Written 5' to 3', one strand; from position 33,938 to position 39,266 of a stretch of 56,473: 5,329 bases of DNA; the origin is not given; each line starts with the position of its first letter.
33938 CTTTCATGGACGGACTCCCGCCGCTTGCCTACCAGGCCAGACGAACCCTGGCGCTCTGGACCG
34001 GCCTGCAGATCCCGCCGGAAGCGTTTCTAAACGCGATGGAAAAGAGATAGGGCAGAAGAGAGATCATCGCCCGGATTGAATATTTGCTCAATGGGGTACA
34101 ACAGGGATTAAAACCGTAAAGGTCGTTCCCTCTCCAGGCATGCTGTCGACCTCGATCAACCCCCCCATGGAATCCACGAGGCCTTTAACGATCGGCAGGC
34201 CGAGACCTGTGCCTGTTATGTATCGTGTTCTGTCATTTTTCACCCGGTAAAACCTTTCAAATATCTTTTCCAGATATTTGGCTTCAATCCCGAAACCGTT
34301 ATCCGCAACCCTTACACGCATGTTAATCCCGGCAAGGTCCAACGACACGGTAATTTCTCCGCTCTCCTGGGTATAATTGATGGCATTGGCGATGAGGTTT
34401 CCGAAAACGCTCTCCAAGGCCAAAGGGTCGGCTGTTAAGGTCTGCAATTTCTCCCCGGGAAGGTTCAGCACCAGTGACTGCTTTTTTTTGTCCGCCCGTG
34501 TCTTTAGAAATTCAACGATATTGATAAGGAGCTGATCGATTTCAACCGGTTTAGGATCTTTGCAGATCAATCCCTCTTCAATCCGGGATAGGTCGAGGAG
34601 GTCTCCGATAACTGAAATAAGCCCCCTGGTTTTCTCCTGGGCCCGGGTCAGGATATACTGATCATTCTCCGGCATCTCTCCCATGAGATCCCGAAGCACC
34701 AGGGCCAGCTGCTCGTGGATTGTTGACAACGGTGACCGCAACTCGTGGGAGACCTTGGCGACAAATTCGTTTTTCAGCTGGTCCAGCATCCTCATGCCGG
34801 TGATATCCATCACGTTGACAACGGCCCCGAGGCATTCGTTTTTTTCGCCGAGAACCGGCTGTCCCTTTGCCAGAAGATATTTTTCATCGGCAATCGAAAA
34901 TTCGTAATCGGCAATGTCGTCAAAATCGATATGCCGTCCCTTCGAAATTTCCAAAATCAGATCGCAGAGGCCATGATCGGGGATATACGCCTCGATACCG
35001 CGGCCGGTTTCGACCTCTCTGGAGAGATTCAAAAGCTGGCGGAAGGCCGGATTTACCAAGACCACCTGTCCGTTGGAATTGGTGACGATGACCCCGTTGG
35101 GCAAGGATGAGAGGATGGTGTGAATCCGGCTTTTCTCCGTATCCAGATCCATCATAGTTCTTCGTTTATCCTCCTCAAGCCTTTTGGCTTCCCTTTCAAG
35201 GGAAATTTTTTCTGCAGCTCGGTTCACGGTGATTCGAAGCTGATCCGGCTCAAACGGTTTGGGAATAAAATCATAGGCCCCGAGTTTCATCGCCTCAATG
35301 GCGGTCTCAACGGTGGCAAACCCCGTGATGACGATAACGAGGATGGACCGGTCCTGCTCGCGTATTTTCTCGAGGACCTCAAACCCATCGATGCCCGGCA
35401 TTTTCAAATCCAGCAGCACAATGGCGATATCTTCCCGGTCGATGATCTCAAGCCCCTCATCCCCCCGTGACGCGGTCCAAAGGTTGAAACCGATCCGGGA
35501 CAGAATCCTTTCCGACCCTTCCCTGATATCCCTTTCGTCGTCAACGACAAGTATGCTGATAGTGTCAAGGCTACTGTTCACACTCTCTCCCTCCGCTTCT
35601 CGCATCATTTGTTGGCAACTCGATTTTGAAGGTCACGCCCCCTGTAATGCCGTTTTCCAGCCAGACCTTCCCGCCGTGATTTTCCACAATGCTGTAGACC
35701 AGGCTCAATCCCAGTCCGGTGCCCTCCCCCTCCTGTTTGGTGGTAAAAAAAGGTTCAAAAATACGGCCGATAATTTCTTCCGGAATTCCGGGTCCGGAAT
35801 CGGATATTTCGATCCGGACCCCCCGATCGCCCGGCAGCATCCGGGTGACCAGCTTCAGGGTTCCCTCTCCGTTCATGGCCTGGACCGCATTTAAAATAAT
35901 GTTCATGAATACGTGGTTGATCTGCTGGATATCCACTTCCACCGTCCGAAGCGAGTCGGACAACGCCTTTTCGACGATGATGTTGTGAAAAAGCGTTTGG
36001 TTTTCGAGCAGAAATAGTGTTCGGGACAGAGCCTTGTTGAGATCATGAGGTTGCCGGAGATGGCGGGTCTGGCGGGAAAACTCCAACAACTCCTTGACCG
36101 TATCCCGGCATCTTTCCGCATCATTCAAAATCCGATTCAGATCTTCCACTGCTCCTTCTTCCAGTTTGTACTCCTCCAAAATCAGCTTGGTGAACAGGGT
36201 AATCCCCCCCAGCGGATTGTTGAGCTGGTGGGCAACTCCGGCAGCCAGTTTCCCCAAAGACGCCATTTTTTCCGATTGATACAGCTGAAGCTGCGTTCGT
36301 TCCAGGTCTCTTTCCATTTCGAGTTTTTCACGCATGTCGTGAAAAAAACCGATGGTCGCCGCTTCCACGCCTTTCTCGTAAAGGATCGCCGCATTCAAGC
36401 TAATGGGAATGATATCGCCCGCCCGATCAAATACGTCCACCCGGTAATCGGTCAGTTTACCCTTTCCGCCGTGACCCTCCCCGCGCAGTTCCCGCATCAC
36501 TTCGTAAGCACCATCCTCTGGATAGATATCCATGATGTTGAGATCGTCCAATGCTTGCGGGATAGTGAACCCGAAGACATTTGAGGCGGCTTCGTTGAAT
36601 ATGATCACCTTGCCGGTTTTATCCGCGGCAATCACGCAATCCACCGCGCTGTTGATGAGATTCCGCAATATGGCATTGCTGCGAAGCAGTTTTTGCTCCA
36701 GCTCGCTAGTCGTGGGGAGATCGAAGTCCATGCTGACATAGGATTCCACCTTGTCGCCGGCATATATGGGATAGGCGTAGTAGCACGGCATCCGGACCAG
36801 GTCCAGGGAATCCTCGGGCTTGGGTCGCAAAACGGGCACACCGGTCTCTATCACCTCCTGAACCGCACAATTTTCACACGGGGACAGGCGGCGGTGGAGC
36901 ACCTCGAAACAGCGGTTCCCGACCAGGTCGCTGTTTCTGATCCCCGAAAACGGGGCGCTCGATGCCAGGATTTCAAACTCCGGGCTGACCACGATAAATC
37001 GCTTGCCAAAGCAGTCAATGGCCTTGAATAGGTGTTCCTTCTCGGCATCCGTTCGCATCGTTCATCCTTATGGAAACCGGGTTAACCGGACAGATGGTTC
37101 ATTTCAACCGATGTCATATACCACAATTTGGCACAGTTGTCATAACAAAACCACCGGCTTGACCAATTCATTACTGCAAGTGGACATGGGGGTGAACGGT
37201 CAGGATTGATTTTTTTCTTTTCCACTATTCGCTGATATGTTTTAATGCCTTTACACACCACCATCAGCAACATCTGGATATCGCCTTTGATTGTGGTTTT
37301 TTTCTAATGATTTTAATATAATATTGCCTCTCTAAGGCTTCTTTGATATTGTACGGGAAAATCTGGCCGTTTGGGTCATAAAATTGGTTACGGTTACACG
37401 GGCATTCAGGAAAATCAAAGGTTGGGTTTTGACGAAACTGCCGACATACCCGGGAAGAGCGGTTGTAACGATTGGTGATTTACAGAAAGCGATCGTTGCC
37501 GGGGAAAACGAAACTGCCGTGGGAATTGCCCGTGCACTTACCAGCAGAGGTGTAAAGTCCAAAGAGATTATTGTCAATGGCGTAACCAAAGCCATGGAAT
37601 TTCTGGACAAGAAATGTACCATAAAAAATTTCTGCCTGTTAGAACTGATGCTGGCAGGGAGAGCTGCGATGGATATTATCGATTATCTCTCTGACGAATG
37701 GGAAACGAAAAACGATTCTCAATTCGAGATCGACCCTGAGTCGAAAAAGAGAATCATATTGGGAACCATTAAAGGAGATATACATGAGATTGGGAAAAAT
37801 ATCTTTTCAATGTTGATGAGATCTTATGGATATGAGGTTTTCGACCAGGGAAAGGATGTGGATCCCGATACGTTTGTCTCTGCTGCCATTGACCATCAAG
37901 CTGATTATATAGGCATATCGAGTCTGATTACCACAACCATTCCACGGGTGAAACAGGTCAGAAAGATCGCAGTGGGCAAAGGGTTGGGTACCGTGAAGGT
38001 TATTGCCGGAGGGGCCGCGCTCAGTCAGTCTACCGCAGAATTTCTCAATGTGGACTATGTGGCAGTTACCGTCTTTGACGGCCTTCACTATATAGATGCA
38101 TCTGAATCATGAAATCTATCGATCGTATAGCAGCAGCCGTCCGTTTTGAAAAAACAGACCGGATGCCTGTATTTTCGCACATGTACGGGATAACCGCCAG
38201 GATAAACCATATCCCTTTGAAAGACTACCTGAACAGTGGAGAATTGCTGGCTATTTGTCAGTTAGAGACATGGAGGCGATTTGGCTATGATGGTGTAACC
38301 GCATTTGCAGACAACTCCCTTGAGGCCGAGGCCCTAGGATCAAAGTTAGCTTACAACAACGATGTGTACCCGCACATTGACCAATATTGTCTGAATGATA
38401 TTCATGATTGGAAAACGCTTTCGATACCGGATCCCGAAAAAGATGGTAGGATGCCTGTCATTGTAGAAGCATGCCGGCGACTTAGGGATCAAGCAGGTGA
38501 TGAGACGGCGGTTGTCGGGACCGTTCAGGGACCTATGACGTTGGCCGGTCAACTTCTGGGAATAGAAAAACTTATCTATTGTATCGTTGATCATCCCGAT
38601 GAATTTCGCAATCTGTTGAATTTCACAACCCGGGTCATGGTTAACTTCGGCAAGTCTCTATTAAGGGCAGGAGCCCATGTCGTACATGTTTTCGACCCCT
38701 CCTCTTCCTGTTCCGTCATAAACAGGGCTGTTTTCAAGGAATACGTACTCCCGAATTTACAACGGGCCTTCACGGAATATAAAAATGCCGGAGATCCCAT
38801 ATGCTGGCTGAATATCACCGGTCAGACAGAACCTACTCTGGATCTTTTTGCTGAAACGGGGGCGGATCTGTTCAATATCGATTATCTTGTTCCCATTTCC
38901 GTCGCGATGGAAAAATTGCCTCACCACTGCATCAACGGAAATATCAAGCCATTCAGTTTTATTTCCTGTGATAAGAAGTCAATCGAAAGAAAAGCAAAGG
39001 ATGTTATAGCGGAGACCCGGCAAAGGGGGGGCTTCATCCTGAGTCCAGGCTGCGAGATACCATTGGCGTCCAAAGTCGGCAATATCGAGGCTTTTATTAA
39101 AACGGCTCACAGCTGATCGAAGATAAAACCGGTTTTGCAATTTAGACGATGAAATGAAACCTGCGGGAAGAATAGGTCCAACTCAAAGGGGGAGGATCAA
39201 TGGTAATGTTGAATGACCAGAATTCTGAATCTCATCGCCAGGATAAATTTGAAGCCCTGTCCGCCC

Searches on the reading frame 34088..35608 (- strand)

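Call 11: search_protein_families(library=pfam, proteins=[window:34088-35608:-], max_evalue=0.0001)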
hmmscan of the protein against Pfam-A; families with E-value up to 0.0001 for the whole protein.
window:34088-35608:- (506 aa): 7 families
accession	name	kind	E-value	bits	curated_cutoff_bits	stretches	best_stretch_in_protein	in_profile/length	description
PF00072.30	Response_reg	-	1.5e-29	102.8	30.2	1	19-128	1-110/111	Response regulator receiver domain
PF02518.31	HATPase_c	-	6.8e-28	97.8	26.4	1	394-503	2-109/111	Histidine kinase-, DNA gyrase B-, and HSP90-like ATPase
PF00512.31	HisKA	-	1.1e-12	48.2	26.9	1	279-346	2-66/66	His Kinase A (phospho-acceptor) domain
PF00989.32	PAS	-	7.4e-09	36.1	22.6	1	161-269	2-113/113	PAS fold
PF13188.13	PAS_8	-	1.7e-07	31.4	21.8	1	161-207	2-49/65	PAS domain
PF13426.13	PAS_9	-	1.3e-05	25.8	27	1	170-270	1-102/103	PAS domain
PF08448.16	PAS_4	-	7.3e-05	23.4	23.1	0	166-270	1-106/110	PAS fold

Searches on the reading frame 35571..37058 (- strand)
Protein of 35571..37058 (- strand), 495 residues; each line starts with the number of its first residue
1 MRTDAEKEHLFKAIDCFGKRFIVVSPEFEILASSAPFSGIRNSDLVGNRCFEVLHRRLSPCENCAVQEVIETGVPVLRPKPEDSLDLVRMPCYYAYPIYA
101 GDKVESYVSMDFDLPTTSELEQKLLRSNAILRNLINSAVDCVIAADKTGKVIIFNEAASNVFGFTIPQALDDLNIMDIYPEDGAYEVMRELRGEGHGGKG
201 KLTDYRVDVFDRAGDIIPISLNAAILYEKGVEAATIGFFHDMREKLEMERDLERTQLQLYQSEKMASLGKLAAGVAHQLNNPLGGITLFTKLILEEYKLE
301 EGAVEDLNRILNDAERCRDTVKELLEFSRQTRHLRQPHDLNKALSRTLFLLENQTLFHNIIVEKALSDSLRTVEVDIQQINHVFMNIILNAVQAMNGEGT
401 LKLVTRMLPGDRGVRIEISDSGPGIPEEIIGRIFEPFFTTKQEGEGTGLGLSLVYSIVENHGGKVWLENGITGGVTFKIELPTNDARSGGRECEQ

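Call 11: search_protein_families(library=pfam, proteins=[window:35571-37058:-], max_evalue=0.0001)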
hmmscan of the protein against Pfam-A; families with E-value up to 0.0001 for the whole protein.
window:35571-37058:- (495 aa): 4 families
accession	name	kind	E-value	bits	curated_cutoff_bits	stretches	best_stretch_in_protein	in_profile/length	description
PF02518.31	HATPase_c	-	5.7e-26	91.6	26.4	1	376-483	2-109/111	Histidine kinase-, DNA gyrase B-, and HSP90-like ATPase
PF00512.31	HisKA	-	7.2e-14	52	26.9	1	268-330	2-63/66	His Kinase A (phospho-acceptor) domain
PF00989.32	PAS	-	6.9e-08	32.9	22.6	1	131-242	3-113/113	PAS fold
PF13426.13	PAS_9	-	7.4e-08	33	27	1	141-244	3-103/103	PAS domain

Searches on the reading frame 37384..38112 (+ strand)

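Call 11: search_protein_families(library=pfam, proteins=[window:37384-38112:+], max_evalue=0.0001)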
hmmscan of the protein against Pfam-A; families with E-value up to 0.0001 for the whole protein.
window:37384-38112:+ (242 aa): 1 family
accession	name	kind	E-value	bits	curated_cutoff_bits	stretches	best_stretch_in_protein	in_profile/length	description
PF02310.24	B12-binding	-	5.5e-21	75.1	32.1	1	123-228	2-107/121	B12 binding domain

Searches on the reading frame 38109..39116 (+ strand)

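Call 11: search_protein_families(library=pfam, proteins=[window:38109-39116:+], max_evalue=0.0001)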
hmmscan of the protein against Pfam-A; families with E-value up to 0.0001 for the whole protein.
window:38109-39116:+ (335 aa): 1 family
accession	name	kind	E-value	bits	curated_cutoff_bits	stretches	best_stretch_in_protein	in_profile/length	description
PF01208.23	URO-D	-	7.3e-71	239.4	23.9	1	4-334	3-344/346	Uroporphyrinogen decarboxylase (URO-D)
